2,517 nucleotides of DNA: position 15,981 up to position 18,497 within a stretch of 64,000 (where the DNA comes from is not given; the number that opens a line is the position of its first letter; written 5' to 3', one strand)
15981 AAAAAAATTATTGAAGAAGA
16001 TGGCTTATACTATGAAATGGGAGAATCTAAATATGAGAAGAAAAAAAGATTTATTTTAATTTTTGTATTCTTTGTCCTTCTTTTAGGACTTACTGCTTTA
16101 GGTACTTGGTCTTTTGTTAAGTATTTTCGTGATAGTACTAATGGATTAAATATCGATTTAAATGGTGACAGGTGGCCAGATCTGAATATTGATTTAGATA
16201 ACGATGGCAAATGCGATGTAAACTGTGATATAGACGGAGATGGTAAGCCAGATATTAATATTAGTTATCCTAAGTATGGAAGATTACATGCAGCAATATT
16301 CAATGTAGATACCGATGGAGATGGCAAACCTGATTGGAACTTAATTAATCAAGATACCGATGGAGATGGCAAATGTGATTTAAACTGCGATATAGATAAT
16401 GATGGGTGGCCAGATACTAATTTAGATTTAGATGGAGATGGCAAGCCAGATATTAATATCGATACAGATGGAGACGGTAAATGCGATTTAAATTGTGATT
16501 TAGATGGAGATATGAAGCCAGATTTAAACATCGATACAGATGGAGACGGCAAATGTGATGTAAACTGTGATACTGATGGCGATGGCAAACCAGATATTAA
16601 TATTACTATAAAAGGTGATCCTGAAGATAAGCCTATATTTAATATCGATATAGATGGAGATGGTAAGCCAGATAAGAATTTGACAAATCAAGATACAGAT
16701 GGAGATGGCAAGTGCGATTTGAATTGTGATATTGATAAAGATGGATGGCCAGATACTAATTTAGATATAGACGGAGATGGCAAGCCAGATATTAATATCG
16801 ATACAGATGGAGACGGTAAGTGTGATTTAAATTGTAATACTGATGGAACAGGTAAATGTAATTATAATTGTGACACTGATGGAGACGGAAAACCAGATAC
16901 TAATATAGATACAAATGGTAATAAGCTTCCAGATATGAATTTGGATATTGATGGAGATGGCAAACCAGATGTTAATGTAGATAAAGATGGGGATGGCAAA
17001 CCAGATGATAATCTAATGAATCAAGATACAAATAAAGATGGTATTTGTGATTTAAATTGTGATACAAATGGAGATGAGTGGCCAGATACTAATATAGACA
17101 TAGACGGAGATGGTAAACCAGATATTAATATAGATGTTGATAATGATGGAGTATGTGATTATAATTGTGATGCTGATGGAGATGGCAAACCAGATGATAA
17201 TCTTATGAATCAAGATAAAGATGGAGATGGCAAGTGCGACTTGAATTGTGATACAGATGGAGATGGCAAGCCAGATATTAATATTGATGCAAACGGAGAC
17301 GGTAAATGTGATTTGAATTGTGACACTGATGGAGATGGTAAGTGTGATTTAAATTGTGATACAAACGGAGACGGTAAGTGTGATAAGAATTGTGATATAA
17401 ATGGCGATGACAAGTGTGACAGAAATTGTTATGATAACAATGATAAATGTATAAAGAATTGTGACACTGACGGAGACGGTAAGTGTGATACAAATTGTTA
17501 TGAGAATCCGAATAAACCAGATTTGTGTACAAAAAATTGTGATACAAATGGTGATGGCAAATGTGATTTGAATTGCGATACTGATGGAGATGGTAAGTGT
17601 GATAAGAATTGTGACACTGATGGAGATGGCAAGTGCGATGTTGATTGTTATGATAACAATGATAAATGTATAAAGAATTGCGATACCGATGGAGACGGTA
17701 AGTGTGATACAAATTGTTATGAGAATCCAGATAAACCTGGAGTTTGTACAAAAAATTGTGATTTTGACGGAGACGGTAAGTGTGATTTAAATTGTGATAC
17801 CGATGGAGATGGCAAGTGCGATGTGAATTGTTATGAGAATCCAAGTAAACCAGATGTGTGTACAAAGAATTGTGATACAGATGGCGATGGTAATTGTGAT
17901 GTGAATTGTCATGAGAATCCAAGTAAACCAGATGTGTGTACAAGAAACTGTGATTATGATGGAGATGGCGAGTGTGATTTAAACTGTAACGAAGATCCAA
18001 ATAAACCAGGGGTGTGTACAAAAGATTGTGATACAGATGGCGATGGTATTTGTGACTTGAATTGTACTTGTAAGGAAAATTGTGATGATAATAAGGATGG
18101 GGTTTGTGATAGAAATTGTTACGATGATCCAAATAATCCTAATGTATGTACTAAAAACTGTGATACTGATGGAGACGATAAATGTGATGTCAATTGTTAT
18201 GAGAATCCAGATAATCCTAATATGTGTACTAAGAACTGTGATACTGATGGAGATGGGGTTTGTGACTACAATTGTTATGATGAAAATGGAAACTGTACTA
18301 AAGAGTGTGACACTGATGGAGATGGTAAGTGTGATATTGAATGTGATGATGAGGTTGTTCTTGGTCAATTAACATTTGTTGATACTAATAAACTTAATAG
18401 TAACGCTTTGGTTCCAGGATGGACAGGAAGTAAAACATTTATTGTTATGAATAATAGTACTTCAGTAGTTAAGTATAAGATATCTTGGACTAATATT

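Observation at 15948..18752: Giant proteins made of more than 40 DxDGDGK(C/P)DxNCD repeats, a thrombospondin type 3 or dockerin-like Ca-binding array with regularly spaced Cys pairs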

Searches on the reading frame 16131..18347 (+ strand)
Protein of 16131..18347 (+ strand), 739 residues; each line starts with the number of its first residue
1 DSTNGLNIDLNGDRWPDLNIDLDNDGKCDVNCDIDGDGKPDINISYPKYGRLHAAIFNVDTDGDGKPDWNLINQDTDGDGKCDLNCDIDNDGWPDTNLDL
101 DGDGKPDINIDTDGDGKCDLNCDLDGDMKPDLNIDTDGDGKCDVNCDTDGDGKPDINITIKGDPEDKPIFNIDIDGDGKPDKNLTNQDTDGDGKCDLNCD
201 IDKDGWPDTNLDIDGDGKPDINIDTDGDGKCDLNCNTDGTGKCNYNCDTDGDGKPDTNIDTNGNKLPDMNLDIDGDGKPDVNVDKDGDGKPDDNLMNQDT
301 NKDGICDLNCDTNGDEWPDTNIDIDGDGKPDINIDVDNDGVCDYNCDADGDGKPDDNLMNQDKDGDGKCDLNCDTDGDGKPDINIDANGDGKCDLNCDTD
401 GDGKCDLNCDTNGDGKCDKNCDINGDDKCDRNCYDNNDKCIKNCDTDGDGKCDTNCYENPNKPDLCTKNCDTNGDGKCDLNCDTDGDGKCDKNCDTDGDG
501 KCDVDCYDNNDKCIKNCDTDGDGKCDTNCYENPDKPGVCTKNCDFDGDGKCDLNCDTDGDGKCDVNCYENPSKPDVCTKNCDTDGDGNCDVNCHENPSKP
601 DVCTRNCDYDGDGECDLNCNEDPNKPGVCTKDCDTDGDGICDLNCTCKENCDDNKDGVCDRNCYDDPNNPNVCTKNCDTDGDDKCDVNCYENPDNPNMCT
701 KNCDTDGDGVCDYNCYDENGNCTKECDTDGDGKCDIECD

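Call 52: predict_structure(alignment_id=A3)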
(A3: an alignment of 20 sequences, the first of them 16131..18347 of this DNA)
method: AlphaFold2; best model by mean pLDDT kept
length: 739 residues; sequences in the alignment: 20
mean_pLDDT: 59.4   pTM: 0.43
mean pLDDT of the five models: 59.4, 56.8, 52.5, 51.6, 50.9
residues with pLDDT >= 90: 96; 70-90: 171; 50-70: 154; < 50: 318
segments of 3 or more residues with pLDDT < 50: 1-5, 48-51, 357-365, 419-487, 489-519, 523-635, 639-679, 683-713, 737-739
pLDDT, mean of each block of 10 residues (from residue 1): 54 75 84 89 73 79 89 92 93 91 91 91 88 91 92 90 76 91 90 90 88 87 86 81 80 75 68 54 52 55 65 62 64 69 66 53 52 59 67 71 68 53 40 40 41 36 33 39 42 40 35 34 35 28 37 35 32 30 37 31 31 33 32 44 30 31 36 39 38 35 38 57 66 57
secondary structure, 60 per line:
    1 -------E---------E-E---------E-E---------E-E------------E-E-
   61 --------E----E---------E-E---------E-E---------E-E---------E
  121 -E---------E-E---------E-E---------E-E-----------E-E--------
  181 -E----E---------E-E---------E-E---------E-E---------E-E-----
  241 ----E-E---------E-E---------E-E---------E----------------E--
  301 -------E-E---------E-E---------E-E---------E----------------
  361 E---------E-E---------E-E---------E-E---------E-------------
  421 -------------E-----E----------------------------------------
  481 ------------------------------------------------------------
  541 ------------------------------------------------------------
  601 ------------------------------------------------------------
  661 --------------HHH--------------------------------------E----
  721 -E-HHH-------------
elements in order (helices of 4 or more, strands of 3 or more residues):
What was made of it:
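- No helices are predicted in the confident region (call 52). pLDDT is low over the Cys-rich half (call 52).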

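Call 55: fold_search(model_id=the predicted structure, library=pdb)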
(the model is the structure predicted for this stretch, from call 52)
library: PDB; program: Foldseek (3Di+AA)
matches with E <= 10: 1; with E <= 0.001: 0
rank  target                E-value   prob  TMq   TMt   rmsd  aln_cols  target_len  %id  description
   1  8snb_5N               8.6e+00  0.01  0.03  0.08  88.0       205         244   13  atomic model of sea urchin sperm doublet microtubule (48-nm periodicity) (released 2023-06-28)
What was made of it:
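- On Thrombospondin type 3 repeat (Pfam TSP_3): Foldseek against the PDB gave one junk hit at E 8.6 (call 55).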

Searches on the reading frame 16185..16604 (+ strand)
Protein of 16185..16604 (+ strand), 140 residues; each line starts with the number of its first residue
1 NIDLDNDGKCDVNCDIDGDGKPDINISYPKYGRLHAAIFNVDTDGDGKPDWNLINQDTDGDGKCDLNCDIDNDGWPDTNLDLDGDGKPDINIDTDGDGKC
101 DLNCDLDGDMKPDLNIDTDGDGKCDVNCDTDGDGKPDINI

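Call 10: search_protein_families(library=pfam, proteins=[window:16185-16604:+], max_evalue=10)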
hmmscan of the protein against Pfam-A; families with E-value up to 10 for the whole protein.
seq(140 aa): 6 families
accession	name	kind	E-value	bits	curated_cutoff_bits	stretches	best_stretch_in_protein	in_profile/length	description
PF13517.12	FG-GAP_3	-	6.4e-05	23.9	26.9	2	15-36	1-20/61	FG-GAP-like repeat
PF01839.29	FG-GAP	-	0.0026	18.1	22.1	5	14-29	8-23/37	FG-GAP repeat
PF08089.16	Toxin_20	-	0.0058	17.2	25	1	10-22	4-16/39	Huwentoxin-II family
PF17228.7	SGP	-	0.034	15.4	26.7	0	67-98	19-48/93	Sulphur globule protein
PF22807.2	TrAA12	-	0.098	11.4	30.9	2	83-133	384-434/463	TrAA12-like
PF03544.19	TonB_C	-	0.2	12.6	24.6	0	5-23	13-31/79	Gram-negative bacterial TonB protein C-terminal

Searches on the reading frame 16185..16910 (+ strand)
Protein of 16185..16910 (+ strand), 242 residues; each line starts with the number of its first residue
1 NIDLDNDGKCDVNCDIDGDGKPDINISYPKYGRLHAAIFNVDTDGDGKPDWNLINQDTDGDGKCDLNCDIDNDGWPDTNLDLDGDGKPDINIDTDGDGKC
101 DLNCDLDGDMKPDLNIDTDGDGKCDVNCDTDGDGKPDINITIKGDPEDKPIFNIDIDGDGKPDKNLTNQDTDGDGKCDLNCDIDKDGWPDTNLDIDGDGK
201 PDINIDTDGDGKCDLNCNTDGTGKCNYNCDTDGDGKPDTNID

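Call 16: search_solved_structures(query=window:16185-16910:+, max_evalue=10, show_alignments=3)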
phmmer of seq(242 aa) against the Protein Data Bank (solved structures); distinct sequences matched with E-value up to 10: 12.
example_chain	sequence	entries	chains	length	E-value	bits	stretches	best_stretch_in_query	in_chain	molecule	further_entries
2j3s_A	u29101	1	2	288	0.0012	21.3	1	90-171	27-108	FILAMIN-A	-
2di9_A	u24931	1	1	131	0.13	14.6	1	86-143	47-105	Filamin-B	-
6ew1_A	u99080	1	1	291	0.16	14.3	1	88-230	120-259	Filamin-A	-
4m9p_A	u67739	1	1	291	0.19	14.1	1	88-230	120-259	Filamin-A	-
2k7q_A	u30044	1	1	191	0.25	13.7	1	90-161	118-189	Filamin-A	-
2lvi_A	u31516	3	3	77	0.34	13.3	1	93-139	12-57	Polcalcin Phl p 7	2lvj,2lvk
1k9u_A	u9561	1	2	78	0.36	13.2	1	92-139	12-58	Polcalcin Phl p 7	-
5otj_D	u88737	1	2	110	0.37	13.1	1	93-139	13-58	Polcalcin Phl p 7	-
7ouu_A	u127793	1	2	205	0.62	12.4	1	96-230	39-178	Isoform 2 of Filamin-C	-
7ouv_A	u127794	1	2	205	0.93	11.8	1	96-229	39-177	Isoform 2 of Filamin-C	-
2uzk_A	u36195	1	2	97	1.4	11.3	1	33-64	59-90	FORKHEAD BOX PROTEIN O3A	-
2k86_A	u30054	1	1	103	1.8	10.9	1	33-64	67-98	Forkhead box protein O3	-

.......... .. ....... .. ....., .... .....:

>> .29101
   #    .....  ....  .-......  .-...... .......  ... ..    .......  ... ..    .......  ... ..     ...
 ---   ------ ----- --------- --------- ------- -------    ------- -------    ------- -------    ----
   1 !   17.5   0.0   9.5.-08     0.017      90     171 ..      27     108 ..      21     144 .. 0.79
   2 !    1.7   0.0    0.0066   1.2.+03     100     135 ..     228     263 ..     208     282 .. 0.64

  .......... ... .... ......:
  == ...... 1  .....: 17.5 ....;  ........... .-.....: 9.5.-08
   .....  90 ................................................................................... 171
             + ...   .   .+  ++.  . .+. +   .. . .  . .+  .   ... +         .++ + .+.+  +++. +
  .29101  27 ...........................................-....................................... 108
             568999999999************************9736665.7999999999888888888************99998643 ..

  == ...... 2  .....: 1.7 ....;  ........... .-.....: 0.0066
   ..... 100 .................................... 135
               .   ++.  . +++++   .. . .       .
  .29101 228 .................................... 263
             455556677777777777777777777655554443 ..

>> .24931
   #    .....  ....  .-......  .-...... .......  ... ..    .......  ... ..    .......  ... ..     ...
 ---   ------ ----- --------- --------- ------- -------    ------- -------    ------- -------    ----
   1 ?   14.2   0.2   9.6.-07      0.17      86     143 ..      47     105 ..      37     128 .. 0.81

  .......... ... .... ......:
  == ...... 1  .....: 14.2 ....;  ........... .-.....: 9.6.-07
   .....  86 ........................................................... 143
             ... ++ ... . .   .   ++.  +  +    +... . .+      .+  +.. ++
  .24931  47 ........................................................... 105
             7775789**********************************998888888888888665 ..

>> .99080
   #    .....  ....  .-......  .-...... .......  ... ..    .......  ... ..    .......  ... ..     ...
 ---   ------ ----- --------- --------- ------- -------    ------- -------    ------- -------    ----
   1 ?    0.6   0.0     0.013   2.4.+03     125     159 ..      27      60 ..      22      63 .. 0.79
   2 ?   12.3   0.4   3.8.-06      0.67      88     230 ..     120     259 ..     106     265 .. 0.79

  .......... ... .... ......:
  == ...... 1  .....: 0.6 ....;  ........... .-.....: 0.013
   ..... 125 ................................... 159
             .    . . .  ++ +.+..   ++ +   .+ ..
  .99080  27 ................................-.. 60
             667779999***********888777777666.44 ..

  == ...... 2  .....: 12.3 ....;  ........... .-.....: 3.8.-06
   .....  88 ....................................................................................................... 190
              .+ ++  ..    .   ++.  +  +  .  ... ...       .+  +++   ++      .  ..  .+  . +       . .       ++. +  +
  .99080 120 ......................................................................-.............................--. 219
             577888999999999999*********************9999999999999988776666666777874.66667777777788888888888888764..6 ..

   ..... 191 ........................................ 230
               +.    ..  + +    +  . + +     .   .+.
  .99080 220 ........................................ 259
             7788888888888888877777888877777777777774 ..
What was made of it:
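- On Thrombospondin type 3 repeat (Pfam TSP_3): The PDB sequence search gave no thrombospondin (call 16).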

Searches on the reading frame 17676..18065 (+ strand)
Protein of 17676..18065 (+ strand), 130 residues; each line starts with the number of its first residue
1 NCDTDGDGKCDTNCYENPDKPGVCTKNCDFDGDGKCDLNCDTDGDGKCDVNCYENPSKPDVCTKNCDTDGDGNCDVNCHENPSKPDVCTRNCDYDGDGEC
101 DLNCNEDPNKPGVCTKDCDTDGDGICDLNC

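Call 10: search_protein_families(library=pfam, proteins=[window:17676-18065:+], max_evalue=10)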
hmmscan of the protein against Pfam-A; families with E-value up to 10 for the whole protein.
seq(130 aa): 4 families
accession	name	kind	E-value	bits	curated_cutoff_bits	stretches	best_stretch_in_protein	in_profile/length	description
PF20615.3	DUF6802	-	0.00068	20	27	3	3-37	35-66/102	Family of unknown function (DUF6802)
PF00036.39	EF-hand_1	-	0.058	13.4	25.4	2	40-51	9-20/29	EF hand domain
PF13517.12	FG-GAP_3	-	0.14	13.2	26.9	0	29-38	1-10/61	FG-GAP-like repeat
PF22807.2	TrAA12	-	8.3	5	30.9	0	15-49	398-432/463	TrAA12-like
